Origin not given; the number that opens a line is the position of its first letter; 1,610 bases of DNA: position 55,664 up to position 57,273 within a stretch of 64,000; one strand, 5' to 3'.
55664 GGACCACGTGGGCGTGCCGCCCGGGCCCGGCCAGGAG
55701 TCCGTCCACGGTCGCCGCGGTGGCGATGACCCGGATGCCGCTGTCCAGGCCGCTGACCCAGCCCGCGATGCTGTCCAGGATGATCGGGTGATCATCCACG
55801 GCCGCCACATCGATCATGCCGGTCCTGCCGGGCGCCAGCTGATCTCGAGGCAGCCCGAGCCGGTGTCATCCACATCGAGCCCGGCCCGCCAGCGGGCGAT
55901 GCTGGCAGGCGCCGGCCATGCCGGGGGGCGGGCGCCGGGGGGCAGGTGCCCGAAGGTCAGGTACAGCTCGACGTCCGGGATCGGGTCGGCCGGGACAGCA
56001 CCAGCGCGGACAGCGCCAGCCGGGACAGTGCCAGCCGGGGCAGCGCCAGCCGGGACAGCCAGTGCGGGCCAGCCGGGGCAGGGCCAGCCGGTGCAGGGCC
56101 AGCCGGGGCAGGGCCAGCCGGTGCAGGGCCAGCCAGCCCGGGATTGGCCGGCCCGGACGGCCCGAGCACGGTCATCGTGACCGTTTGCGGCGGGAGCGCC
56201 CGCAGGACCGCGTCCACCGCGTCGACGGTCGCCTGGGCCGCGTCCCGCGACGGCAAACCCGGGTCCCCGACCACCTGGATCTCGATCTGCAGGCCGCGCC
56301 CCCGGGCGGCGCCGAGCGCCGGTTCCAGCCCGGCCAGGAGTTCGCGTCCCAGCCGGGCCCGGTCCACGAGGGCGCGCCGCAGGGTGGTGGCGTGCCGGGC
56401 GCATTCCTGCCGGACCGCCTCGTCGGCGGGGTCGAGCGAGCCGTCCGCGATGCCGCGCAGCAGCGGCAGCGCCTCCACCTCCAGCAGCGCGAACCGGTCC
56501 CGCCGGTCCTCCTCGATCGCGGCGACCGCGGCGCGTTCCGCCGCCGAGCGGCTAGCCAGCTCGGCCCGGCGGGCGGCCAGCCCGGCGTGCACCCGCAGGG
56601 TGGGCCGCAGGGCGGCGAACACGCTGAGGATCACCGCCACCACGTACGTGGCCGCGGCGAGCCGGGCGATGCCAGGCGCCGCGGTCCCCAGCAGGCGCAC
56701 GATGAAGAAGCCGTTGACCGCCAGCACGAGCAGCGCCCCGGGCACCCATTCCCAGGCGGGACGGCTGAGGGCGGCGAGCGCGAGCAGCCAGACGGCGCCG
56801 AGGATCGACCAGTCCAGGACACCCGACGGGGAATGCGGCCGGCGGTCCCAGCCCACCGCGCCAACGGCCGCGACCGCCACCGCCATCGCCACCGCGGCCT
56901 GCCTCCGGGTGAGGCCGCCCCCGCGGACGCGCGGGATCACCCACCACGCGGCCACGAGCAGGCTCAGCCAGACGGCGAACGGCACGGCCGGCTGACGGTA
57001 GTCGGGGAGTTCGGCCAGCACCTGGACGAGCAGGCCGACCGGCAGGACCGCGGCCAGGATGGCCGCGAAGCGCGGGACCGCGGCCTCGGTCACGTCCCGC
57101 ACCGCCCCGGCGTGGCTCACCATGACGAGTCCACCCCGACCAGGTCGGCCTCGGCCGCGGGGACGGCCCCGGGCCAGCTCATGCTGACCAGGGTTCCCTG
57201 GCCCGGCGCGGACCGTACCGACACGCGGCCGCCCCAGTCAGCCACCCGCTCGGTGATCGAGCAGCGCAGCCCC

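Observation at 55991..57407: Two paralogous kinase genes carry different pentapeptide arrays at the same structural position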

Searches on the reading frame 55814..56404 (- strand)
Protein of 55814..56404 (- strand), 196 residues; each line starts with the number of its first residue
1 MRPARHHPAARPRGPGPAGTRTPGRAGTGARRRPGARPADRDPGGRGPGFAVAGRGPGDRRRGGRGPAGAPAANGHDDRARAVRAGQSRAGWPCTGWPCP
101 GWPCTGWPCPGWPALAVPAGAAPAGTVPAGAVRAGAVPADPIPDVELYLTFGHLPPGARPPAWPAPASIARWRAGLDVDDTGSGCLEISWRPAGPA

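Call 5: search_protein_families(library=pfam, proteins=[window:55814-56404:-], max_evalue=1)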
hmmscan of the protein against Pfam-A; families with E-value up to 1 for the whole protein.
window:55814-56404:- (196 aa): 0 families

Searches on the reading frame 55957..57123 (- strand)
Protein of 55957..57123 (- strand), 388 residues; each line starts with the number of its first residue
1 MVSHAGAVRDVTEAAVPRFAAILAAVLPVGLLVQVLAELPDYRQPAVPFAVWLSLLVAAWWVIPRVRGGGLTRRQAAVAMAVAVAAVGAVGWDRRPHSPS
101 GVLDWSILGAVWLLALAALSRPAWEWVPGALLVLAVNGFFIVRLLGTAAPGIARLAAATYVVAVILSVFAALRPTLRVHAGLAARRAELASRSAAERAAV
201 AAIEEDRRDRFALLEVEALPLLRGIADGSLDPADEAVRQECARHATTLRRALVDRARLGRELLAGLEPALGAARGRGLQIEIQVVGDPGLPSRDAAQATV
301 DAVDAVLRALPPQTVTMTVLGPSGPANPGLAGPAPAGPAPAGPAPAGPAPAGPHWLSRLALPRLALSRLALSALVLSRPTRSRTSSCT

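Call 5: search_protein_families(library=pfam, proteins=[window:55957-57123:-], max_evalue=1)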
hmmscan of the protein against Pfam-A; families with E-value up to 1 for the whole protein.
window:55957-57123:- (388 aa): 1 family
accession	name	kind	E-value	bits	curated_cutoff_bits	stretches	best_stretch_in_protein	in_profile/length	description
PF22119.1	GST_C_8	-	0.13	13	30.9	1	144-209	60-120/138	Glutathione S-transferase, C-terminal domain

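Call 43: find_encoding_contigs(protein=window:55957-57123:-, flank=2000, max_places=3)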
Protein window:55957-57123:- (388 aa): no gene with exactly this product is on record in the collection.
